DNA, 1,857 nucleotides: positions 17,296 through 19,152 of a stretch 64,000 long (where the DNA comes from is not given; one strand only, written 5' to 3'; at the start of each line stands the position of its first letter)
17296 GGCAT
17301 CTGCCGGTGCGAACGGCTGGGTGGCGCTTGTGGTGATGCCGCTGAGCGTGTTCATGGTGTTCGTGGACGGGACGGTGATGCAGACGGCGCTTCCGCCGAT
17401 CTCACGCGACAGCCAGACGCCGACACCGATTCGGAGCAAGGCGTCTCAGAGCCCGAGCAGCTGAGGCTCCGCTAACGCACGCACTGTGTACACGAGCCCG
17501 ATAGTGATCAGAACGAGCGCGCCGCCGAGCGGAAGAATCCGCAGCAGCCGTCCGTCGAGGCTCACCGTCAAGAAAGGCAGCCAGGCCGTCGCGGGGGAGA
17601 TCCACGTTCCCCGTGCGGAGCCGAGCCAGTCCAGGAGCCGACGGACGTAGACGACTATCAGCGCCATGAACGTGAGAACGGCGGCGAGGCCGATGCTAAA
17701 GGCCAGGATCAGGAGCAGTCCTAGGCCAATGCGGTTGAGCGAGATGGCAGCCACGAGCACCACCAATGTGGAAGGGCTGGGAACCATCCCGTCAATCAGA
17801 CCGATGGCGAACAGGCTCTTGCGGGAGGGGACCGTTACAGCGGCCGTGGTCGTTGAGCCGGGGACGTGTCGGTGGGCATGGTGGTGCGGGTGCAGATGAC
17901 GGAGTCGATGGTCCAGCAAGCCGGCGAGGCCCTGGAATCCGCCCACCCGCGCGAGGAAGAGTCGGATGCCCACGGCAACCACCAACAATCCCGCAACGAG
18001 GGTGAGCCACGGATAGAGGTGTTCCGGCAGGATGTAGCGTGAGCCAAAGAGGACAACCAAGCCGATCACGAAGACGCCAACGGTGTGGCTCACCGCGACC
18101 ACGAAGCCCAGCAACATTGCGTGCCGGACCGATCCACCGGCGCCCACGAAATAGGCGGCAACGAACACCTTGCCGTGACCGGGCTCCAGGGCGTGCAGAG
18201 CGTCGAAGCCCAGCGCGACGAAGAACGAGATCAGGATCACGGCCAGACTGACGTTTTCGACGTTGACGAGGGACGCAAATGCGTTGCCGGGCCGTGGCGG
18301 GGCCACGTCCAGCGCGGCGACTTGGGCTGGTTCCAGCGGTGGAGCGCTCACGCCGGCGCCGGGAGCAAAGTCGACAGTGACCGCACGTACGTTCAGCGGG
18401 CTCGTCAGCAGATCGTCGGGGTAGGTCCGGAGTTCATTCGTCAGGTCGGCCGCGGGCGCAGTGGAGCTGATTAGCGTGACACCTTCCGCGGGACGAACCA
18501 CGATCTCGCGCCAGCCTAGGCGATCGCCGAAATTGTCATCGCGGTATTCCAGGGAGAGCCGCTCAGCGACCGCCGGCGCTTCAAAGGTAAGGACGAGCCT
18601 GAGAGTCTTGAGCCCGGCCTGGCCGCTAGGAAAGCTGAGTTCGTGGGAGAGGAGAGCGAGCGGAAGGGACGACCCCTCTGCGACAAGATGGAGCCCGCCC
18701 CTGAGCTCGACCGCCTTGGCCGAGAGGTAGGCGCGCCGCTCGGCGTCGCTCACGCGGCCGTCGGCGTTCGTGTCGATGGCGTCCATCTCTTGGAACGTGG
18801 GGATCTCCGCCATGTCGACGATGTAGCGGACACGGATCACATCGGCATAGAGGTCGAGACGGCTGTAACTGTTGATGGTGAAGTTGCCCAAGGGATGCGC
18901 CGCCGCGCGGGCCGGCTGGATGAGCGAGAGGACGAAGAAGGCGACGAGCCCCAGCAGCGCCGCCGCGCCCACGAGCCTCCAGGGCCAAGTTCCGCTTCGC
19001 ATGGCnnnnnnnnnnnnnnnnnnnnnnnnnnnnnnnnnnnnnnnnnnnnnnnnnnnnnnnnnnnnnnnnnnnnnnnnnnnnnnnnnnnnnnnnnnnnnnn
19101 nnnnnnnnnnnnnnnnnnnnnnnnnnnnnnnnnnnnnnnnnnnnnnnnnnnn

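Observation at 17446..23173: Sigma/anti-sigma-controlled DUF4331 - TPR lipoprotein - NicO-like permease operon: candidate uncharacterised envelope metal module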

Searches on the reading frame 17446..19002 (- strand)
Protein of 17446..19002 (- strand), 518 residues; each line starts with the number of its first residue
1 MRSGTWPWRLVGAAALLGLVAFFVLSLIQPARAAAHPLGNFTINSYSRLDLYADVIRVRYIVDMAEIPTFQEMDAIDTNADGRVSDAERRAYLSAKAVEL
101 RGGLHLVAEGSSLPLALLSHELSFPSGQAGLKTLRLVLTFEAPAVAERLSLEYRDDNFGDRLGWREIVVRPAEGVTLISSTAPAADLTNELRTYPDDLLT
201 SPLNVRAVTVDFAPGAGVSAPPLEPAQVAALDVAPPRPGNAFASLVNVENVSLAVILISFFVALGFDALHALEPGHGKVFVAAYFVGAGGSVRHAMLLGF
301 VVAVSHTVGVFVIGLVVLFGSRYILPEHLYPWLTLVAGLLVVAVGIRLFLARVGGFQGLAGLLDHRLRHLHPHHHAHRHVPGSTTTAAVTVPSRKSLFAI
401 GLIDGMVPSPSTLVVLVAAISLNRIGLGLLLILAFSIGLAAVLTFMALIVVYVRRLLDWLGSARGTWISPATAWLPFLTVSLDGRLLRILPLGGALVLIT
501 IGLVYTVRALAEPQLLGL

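Call 3: search_protein_families(library=pfam, proteins=[window:17446-19002:-], max_evalue=0.01)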
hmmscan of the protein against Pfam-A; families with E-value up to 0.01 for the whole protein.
window:17446-19002:- (518 aa): 1 family
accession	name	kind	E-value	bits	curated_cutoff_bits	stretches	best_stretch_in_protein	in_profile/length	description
PF13386.12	DsbD_2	-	0.00011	22.6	24.9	1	309-457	50-181/199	Cytochrome C biogenesis protein transmembrane region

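Call 5: search_protein_families(library=ncbifam, proteins=[window:17446-19002:-], max_evalue=0.01)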
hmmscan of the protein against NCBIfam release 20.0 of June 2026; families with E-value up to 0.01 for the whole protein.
window:17446-19002:- (518 aa): 1 family
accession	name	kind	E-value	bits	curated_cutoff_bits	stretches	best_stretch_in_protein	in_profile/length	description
NF007454.0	PRK10019.1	subfamily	4.2e-22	78.7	195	2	263-379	20-136/283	nickel/cobalt efflux transporter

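Call 7: find_homologous_proteins(query=window:17446-19002:-, max_evalue=0.00001)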
Query window:17446-19002:- (518 aa): 2875 proteins with E <= 0.00001 among 8000 candidates; the best 120 are listed.
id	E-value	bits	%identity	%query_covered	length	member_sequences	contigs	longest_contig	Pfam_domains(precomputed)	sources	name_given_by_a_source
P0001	0.0e+0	1074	99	98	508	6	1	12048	PF03824.23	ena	-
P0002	1.3e-181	623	63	94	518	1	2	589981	PF03824.23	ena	-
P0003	1.0e-175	604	58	100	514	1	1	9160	PF03824.23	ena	-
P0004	4.9e-173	595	58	95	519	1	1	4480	PF03824.23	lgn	-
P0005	2.2e-168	579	54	100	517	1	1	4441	PF03824.23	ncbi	-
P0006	2.4e-167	576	55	100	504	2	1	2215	PF03824.23,PF13386.13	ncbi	-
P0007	7.3e-165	568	54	100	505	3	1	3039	PF03824.23,PF13386.13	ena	-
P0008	3.8e-164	565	55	93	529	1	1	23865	PF03824.23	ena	-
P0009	7.0e-164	565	54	100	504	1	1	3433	PF03824.23,PF13386.13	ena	-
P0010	3.4e-162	559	53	100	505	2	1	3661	PF03824.23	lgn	-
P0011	1.3e-161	557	54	95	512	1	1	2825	PF03824.23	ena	-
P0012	1.7e-161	557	52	96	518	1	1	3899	PF03824.23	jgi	jgi:ABC-type nickel/cobalt efflux system permease component RcnA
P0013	3.8e-161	556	55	100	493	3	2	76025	PF03824.23,PF13386.13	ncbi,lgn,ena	-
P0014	1.9e-160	553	53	100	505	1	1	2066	PF03824.23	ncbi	-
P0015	2.1e-160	553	55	89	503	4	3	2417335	PF03824.23,PF13386.13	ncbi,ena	-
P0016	4.3e-160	552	53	94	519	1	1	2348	PF03824.23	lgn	-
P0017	2.6e-159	549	53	96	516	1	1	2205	PF03824.23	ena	-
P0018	3.6e-159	549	54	98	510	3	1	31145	PF03824.23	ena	-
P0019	6.5e-159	548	51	95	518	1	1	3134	PF03824.23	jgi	jgi:nickel/cobalt transporter (NicO) family protein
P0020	7.3e-159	548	54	94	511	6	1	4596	PF03824.23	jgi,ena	-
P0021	5.3e-158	545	53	96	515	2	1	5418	PF03824.23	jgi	-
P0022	6.6e-158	545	53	94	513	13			PF03824.23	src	-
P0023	1.4e-157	544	54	94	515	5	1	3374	PF03824.23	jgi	-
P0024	5.4e-157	542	54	94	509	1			PF03824.23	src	-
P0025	9.8e-157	541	51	97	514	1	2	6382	PF03824.23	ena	-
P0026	1.0e-156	541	52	95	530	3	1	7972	PF03824.23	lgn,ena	-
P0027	1.2e-156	541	54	94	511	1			PF03824.23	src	-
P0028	2.4e-156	540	53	98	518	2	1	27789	PF03824.23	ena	-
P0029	3.2e-156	539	54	100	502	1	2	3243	PF03824.23,PF13386.13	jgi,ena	-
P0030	4.1e-156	539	53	96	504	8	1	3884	PF03824.23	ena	-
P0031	4.2e-156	539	51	94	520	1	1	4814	PF03824.23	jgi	jgi:nickel/cobalt exporter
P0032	7.9e-156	538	53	94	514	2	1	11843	PF03824.23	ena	-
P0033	3.5e-155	536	54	94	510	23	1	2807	PF03824.23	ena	-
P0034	5.3e-155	535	53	94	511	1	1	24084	PF03824.23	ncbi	-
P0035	7.2e-155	535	53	97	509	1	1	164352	PF03824.23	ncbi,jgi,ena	-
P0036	1.0e-154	534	49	99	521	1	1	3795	PF03824.23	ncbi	-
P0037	1.0e-154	534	55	95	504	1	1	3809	PF03824.23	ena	-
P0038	1.2e-154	534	54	100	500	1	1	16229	PF03824.23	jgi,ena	-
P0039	1.3e-154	534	52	96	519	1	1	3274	PF03824.23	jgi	jgi:nickel/cobalt exporter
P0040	4.4e-154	532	54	94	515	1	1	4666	PF03824.23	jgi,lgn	jgi:ABC-type nickel/cobalt efflux system permease component RcnA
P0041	1.4e-153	531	51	98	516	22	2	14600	PF03824.23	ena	-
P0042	1.4e-153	531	54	93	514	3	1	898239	PF03824.23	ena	-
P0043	3.9e-153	529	53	94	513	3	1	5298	PF03824.23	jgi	jgi:nickel/cobalt exporter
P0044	4.8e-153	529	54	95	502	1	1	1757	PF03824.23,PF13386.13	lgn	-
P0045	2.2e-152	527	50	93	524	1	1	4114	PF03824.23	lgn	-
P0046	1.8e-151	524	52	94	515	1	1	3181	PF03824.23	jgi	-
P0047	2.9e-151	523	51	94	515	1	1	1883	PF03824.23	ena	-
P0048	3.2e-151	523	50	98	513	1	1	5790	PF03824.23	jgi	jgi:nickel/cobalt transporter (NicO) family protein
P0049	7.5e-151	522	51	94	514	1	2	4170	PF03824.23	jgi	-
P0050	1.2e-150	521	51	94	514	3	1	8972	PF03824.23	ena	-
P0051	7.1e-150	518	52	97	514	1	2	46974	PF03824.23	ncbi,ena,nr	ncbi:MAG: high-affinity nickel-transporter [Chloroflexi bacterium]|nr:MAG: high-affinity nickel-tran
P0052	1.2e-149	518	50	95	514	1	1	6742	PF03824.23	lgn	-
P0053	5.2e-149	515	52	95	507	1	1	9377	PF03824.23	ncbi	-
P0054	6.0e-149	515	50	97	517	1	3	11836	PF03824.23,PF13386.13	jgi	-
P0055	1.4e-148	514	55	84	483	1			PF03824.23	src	-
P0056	7.5e-148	512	50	94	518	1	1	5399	PF03824.23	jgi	jgi:nickel/cobalt transporter (NicO) family protein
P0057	7.5e-148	512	51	97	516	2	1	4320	PF03824.23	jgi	jgi:ABC-type nickel/cobalt efflux system permease component RcnA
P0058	9.6e-148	511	51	94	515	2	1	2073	PF03824.23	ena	-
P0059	1.0e-147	511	52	93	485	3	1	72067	PF03824.23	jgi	jgi:ABC-type nickel/cobalt efflux system permease component RcnA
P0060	2.1e-147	510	50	95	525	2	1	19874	PF03824.23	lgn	-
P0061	3.6e-147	509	52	100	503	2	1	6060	PF03824.23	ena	-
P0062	4.7e-147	509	52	94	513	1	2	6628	PF03824.23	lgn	-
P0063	6.7e-147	509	50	97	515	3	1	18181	PF03824.23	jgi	-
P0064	1.1e-146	508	51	84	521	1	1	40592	PF03824.23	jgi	jgi:nickel/cobalt transporter (NicO) family protein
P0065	1.3e-146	508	49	98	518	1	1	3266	PF03824.23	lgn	-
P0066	1.9e-146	507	51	96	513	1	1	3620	PF03824.23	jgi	jgi:nickel/cobalt transporter (NicO) family protein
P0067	2.2e-146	507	49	97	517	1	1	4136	PF03824.23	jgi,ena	-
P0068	5.9e-146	505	53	94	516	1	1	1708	PF03824.23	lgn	-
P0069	1.1e-144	501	50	97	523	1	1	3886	PF03824.23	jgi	jgi:ABC-type nickel/cobalt efflux system permease component RcnA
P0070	5.1e-144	499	50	96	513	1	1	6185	PF03824.23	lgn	-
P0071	7.8e-144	498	50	94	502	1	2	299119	PF03824.23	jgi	jgi:ABC-type nickel/cobalt efflux system permease component RcnA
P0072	9.0e-143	495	51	94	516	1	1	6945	PF03824.23,PF13386.13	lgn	-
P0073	2.0e-142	494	51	94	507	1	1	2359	PF03824.23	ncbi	-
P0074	3.3e-142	493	50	98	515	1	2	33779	PF03824.23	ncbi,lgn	-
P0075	5.5e-142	492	49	97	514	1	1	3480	PF03824.23,PF13386.13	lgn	-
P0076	2.1e-141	490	54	83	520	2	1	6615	PF03824.23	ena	-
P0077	2.9e-141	490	49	98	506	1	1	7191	PF03824.23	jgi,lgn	jgi:ABC-type nickel/cobalt efflux system permease component RcnA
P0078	9.6e-140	485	51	94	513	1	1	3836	PF03824.23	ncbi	-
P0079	4.2e-139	483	49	97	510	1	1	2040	PF03824.23,PF13386.13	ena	-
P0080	5.1e-139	483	48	93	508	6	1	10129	PF03824.23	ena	-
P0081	6.7e-139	482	49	93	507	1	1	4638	PF03824.23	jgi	jgi:ABC-type nickel/cobalt efflux system permease component RcnA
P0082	2.2e-138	480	58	71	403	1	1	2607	PF03824.23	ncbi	ncbi:MAG: hypothetical protein ACE5KW_03225, partial [Dehalococcoidia bacterium]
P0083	2.6e-138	480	49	97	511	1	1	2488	PF03824.23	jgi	jgi:nickel/cobalt exporter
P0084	4.7e-138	479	49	97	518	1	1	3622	PF03824.23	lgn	-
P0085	1.4e-137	478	51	95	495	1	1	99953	PF03824.23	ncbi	ncbi:MAG: High-affinity nickel-transporter [Dehalococcoidia bacterium]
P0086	1.0e-136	475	48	98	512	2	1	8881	PF03824.23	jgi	-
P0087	3.2e-136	473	49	95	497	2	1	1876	PF03824.23,PF13386.13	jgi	jgi:ABC-type nickel/cobalt efflux system permease component RcnA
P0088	5.1e-136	473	50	94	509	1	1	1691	PF03824.23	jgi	-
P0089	8.5e-135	469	49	94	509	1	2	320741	PF03824.23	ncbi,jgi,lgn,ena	-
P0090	9.9e-135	468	47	93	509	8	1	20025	PF03824.23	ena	-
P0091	1.1e-134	468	48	97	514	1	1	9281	PF03824.23,PF13386.13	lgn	-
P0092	9.5e-134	465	49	98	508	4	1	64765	PF03824.23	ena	-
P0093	3.0e-133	464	49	83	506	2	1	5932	PF03824.23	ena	-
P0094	1.9e-132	461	48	98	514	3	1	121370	PF03824.23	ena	-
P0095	6.0e-132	459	48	93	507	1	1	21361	PF03824.23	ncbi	ncbi:MAG: hypothetical protein ABI559_02645 [Chloroflexota bacterium]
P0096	6.1e-132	459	47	97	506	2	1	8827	PF03824.23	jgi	jgi:nickel/cobalt exporter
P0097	1.4e-131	458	48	99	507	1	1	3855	PF03824.23,PF13386.13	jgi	jgi:nickel/cobalt transporter (NicO) family protein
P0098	4.0e-131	456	48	94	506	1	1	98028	PF03824.23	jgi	jgi:nickel/cobalt transporter (NicO) family protein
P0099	7.3e-131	456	48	94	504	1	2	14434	PF03824.23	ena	-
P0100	2.5e-129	451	47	94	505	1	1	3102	PF03824.23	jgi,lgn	jgi:ABC-type nickel/cobalt efflux system permease component RcnA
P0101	3.1e-129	450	48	94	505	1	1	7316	PF03824.23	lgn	-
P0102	8.6e-129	449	46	96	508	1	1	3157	PF03824.23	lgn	-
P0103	2.3e-128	447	47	94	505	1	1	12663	PF03824.23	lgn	-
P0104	3.7e-128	447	46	95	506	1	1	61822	PF03824.23,PF13386.13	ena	-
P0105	9.1e-128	445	54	77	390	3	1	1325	PF03824.23,PF13386.13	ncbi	-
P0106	9.8e-128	445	47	93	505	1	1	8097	PF03824.23,PF13386.13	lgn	-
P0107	3.6e-127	443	47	96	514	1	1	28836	PF03824.23,PF13386.13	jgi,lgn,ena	-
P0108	1.2e-126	442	46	96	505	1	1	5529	PF03824.23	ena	-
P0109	2.2e-126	441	51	87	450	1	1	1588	PF03824.23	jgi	jgi:ABC-type nickel/cobalt efflux system permease component RcnA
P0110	1.5e-125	438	49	92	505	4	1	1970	PF03824.23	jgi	jgi:ABC-type nickel/cobalt efflux system permease component RcnA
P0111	1.2e-123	432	47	95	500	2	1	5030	PF03824.23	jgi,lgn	-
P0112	5.4e-123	430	48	93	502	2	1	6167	PF03824.23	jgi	-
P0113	1.1e-122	429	46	97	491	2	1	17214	PF03824.23,PF13386.13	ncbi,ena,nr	ncbi:MAG: sulfite exporter TauE/SafE family protein [Chloroflexi bacterium]|nr:sulfite exporter TauE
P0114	2.8e-122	427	47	93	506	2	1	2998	PF03824.23,PF13386.13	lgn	-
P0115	4.2e-122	427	45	94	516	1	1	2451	PF03824.23,PF13386.13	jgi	jgi:ABC-type nickel/cobalt efflux system permease component RcnA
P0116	7.2e-122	426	48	97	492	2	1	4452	PF03824.23,PF13386.13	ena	-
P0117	7.6e-122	426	46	95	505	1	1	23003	PF03824.23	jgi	jgi:ABC-type nickel/cobalt efflux system permease component RcnA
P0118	7.7e-122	426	44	93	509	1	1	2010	PF03824.23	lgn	-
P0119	1.6e-121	425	45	94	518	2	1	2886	PF03824.23,PF13386.13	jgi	jgi:nickel/cobalt transporter (NicO) family protein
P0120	1.7e-121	425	47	95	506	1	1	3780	PF03824.23,PF13386.13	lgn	-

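Call 8: find_encoding_contigs(protein=P0002, flank=8000, max_places=2)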
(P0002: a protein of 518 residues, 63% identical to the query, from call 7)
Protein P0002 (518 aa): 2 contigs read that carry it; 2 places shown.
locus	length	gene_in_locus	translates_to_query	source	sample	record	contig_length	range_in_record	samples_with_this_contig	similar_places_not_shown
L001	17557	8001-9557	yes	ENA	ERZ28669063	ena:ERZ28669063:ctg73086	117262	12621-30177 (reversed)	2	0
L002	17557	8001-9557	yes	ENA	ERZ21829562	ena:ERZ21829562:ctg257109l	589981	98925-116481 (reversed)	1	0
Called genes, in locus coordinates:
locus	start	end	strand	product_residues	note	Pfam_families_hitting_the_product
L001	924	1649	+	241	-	PF12704:MacB_PCD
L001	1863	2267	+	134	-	PF04134:DCC1-like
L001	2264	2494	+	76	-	-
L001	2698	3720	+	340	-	-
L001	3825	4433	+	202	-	PF07638:Sigma70_ECF (weak), PF04542:Sigma70_r2, PF08281:Sigma70_r4_2, PF04545:Sigma70_r4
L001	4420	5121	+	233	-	PF10099:RskA_C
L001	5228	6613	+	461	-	PF14224:DUF4331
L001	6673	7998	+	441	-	PF09976:TPR_21 (weak), PF13424:TPR_12 (weak), PF13432:TPR_16, PF14559:TPR_19, PF13424:TPR_12 (weak), PF13432:TPR_16 (weak), PF13424:TPR_12 (weak), PF13432:TPR_16, +9 more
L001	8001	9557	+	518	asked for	PF03824:NicO (weak)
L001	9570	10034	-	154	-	PF10604:Polyketide_cyc2, PF03364:Polyketide_cyc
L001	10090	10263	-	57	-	-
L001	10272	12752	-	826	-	PF07969:Amidohydro_3, PF01979:Amidohydro_1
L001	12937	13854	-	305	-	-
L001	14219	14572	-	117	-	PF04266:ASCH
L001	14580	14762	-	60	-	-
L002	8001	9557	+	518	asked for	PF03824:NicO (weak)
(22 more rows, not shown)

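Call 9: find_encoding_contigs(protein=P0015, flank=8000, max_places=2)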
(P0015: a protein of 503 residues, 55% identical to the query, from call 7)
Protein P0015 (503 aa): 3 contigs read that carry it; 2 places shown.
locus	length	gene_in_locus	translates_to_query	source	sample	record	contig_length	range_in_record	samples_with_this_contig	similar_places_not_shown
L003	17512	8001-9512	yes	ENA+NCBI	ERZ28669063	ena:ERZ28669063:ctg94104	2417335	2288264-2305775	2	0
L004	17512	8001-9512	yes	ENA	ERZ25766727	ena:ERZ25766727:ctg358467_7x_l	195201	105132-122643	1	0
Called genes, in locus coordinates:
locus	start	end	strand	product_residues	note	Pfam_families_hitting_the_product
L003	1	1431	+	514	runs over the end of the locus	PF00881:Nitroreductase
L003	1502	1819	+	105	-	-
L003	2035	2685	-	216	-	PF00857:Isochorismatase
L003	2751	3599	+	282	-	PF00165:HTH_AraC (faint), PF12852:Cupin_6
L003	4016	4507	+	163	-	PF04542:Sigma70_r2, PF07638:Sigma70_ECF, PF08281:Sigma70_r4_2, PF04545:Sigma70_r4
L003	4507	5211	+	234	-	PF13490:zf-HC2 (weak), PF10099:RskA_C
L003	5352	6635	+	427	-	PF14224:DUF4331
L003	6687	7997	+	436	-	PF17874:TPR_MalT, PF14559:TPR_19 (weak), PF13432:TPR_16, PF14559:TPR_19, PF13432:TPR_16, PF00515:TPR_1 (weak), PF07719:TPR_2 (weak), PF13181:TPR_8 (weak), +12 more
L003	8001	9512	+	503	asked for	PF03824:NicO (weak), PF13386:DsbD_2 (weak)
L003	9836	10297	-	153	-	-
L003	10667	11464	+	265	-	PF00106:adh_short, PF08659:KR, PF13561:adh_short_C2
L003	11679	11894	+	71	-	-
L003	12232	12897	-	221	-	PF12704:MacB_PCD (weak)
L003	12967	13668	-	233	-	PF13473:Cupredoxin_1 (faint)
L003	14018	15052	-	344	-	-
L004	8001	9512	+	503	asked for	PF03824:NicO (weak), PF13386:DsbD_2 (weak)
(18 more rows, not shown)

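Call 10: find_encoding_contigs(protein=P0089, flank=8000, max_places=2)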
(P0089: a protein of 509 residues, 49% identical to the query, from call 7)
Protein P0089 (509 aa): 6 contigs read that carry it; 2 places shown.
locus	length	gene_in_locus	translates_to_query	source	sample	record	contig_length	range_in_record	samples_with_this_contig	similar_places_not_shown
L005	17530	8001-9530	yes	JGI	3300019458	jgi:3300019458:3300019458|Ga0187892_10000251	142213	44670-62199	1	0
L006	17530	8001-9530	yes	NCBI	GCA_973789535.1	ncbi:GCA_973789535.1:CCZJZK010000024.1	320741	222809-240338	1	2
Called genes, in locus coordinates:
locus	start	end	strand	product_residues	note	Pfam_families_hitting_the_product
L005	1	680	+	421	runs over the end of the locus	PF00202:Aminotran_3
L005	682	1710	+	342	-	PF01636:APH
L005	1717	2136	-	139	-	-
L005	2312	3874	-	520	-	PF01039:Carboxyl_trans, PF03255:ACCA (weak)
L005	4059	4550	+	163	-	PF04542:Sigma70_r2, PF07638:Sigma70_ECF, PF08281:Sigma70_r4_2, PF04545:Sigma70_r4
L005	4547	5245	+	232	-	PF10099:RskA_C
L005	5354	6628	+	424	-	PF14224:DUF4331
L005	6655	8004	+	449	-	PF13432:TPR_16 (faint), PF13428:TPR_14 (faint), PF13431:TPR_17 (faint), PF14559:TPR_19 (faint), PF00515:TPR_1 (faint), PF07719:TPR_2 (faint), PF13176:TPR_7 (faint), PF13424:TPR_12 (weak), +3 more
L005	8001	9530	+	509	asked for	PF03824:NicO (weak)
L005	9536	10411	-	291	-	PF01520:Amidase_3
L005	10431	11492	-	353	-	PF06778:Chlor_dismutase, PF00355:Rieske, PF13806:Rieske_2, PF22543:Rieske_4 (weak)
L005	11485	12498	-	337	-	PF00248:Aldo_ket_red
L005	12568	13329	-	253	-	PF01925:TauE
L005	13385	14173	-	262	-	PF00106:adh_short, PF08659:KR, PF13561:adh_short_C2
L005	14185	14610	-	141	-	-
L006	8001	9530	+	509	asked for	PF03824:NicO (weak)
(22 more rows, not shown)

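Call 13: find_encoding_contigs(protein=P0001, flank=10000, max_places=2)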
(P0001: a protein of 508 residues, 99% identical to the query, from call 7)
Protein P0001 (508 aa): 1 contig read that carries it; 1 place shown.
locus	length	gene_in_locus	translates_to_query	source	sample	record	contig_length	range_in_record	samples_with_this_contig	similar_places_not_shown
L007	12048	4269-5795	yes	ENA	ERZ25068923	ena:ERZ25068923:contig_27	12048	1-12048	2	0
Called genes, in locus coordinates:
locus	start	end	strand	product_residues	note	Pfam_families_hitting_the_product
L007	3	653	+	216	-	?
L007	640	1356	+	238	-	PF13490:zf-HC2 (weak), PF10099:RskA_C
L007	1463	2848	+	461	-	PF14224:DUF4331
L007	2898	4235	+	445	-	PF13428:TPR_14 (faint), PF13431:TPR_17 (faint), PF09976:TPR_21 (faint), PF13374:TPR_10 (faint), PF13414:TPR_11 (faint), PF14559:TPR_19 (faint), PF13424:TPR_12 (weak), PF13432:TPR_16, +7 more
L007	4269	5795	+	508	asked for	PF03824:NicO (faint)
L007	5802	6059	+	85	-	-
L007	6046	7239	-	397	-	-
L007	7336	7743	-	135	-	PF00076:RRM_1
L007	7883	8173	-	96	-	PF00479:G6PD_N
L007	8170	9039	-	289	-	PF02826:2-Hacid_dh_C, PF03446:NAD_binding_2, PF00393:6PGD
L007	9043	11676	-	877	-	PF00923:TAL_FSA, PF00342:PGI (weak)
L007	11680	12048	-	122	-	?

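Call 16: find_homologous_proteins(query=L007:1463-2848:+, max_evalue=0.00001)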
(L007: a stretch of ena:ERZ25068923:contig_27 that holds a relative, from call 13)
Query L007:1463-2848:+ (461 aa): 1284 proteins with E <= 0.00001 among 8000 candidates; the best 120 are listed.
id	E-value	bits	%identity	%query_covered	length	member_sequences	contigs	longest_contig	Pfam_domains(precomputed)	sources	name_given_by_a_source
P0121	6.0e-294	993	100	100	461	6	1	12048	PF14224.12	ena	-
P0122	3.1e-244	829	82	100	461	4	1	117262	PF14224.12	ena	-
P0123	9.8e-235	798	75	100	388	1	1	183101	PF14224.12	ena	-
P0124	1.9e-197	675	70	97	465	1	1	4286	PF14224.12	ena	-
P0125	2.9e-164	565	66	92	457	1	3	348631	PF14224.12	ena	-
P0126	1.3e-159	550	64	94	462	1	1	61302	PF14224.12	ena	-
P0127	1.7e-158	546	61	99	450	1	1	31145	PF14224.12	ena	-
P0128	8.1e-151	521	68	81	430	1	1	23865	PF14224.12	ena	-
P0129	9.0e-138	478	66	78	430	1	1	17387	PF14224.12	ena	-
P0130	3.0e-137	476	63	84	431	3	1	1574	PF14224.12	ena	-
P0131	3.9e-136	473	63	82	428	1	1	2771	PF14224.12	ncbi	-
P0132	9.3e-136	471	63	82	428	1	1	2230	PF14224.12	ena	-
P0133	1.0e-135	471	63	82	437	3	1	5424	PF14224.12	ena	-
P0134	2.3e-135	470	65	79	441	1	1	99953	PF14224.12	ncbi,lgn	ncbi:MAG: DUF4331 family protein [Dehalococcoidia bacterium]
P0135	2.8e-135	470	64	82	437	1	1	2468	PF14224.12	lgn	-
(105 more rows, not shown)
